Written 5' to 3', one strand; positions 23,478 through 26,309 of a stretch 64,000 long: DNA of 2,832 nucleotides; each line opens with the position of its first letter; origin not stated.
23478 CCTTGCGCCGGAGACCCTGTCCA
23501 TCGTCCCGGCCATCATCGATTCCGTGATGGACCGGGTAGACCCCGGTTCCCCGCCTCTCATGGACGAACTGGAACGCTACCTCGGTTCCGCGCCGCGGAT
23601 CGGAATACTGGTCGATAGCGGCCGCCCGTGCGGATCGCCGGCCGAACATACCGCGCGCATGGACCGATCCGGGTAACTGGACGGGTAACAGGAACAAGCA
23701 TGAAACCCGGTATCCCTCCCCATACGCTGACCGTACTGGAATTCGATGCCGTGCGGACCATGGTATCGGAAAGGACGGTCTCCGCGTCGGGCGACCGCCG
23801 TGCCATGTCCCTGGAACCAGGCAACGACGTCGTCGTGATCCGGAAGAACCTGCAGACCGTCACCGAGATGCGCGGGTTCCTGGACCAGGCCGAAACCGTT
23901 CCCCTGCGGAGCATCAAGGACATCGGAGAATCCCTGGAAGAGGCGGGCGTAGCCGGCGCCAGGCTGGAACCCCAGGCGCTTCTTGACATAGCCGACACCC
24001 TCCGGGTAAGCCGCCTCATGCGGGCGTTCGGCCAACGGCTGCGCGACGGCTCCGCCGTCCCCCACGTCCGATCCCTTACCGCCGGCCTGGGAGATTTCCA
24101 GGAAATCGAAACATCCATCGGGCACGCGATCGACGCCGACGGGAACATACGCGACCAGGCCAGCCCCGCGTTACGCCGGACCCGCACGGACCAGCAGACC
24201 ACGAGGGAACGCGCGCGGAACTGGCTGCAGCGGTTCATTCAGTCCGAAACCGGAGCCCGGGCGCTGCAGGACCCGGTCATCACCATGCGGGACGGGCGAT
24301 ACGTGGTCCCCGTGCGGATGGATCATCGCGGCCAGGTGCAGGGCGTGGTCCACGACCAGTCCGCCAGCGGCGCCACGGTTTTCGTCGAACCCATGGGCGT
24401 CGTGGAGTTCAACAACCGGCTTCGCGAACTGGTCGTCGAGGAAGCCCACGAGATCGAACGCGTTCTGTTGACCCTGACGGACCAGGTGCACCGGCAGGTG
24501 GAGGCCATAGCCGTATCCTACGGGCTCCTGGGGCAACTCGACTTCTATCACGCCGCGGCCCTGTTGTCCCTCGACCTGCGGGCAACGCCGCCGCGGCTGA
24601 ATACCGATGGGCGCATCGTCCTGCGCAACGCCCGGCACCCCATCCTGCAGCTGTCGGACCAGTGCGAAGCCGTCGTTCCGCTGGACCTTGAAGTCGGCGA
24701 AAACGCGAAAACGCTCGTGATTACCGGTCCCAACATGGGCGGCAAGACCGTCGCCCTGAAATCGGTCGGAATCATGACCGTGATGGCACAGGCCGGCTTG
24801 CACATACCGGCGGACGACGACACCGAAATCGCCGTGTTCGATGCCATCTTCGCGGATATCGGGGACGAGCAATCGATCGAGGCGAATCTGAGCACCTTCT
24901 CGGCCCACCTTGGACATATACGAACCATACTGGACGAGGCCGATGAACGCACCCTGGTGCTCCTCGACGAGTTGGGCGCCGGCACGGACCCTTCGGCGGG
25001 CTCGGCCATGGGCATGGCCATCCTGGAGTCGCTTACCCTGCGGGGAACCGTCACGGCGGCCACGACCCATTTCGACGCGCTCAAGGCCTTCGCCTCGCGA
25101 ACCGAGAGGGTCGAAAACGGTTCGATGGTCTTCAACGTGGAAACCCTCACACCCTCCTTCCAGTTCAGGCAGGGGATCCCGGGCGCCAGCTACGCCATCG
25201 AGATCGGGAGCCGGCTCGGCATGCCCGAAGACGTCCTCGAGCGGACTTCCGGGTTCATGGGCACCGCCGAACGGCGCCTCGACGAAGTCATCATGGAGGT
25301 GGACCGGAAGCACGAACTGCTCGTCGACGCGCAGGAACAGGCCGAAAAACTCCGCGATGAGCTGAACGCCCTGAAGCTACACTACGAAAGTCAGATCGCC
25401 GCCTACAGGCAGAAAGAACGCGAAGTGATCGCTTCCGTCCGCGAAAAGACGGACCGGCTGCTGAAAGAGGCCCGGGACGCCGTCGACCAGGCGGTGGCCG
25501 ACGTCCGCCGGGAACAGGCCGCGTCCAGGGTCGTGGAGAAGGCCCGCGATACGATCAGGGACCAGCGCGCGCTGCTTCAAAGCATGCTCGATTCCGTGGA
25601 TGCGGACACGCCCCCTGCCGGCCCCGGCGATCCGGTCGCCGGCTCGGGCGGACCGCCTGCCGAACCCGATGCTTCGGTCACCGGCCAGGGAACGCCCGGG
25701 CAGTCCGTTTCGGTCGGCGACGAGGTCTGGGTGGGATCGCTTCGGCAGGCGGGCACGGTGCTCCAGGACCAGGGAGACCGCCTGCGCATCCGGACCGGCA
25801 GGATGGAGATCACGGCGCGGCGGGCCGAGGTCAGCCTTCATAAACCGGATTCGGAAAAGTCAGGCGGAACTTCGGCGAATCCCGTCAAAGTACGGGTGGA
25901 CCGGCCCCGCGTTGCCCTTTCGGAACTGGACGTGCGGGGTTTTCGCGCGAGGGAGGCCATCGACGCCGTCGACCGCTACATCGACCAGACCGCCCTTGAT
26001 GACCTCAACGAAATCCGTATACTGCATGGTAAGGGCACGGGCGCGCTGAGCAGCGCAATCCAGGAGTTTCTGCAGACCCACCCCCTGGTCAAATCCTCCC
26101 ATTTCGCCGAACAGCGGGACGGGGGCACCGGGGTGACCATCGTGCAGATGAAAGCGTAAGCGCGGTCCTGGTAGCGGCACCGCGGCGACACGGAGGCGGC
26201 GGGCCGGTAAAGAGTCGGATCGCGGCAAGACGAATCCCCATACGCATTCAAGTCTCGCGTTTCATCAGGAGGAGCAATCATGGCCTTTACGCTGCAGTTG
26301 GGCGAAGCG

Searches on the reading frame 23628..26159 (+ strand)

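Call 60: search_protein_families(library=pfam, proteins=[window:23628-26159:+], max_evalue=0.00001)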
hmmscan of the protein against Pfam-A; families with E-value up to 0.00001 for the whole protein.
window:23628-26159:+ (843 aa): 2 families
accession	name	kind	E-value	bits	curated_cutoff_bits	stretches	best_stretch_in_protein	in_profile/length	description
PF00488.27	MutS_V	-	1.4e-35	123.4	30.2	1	363-541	1-181/188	MutS domain V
PF01713.27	Smr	-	2.7e-24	85.5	25.7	1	767-842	1-77/77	Smr domain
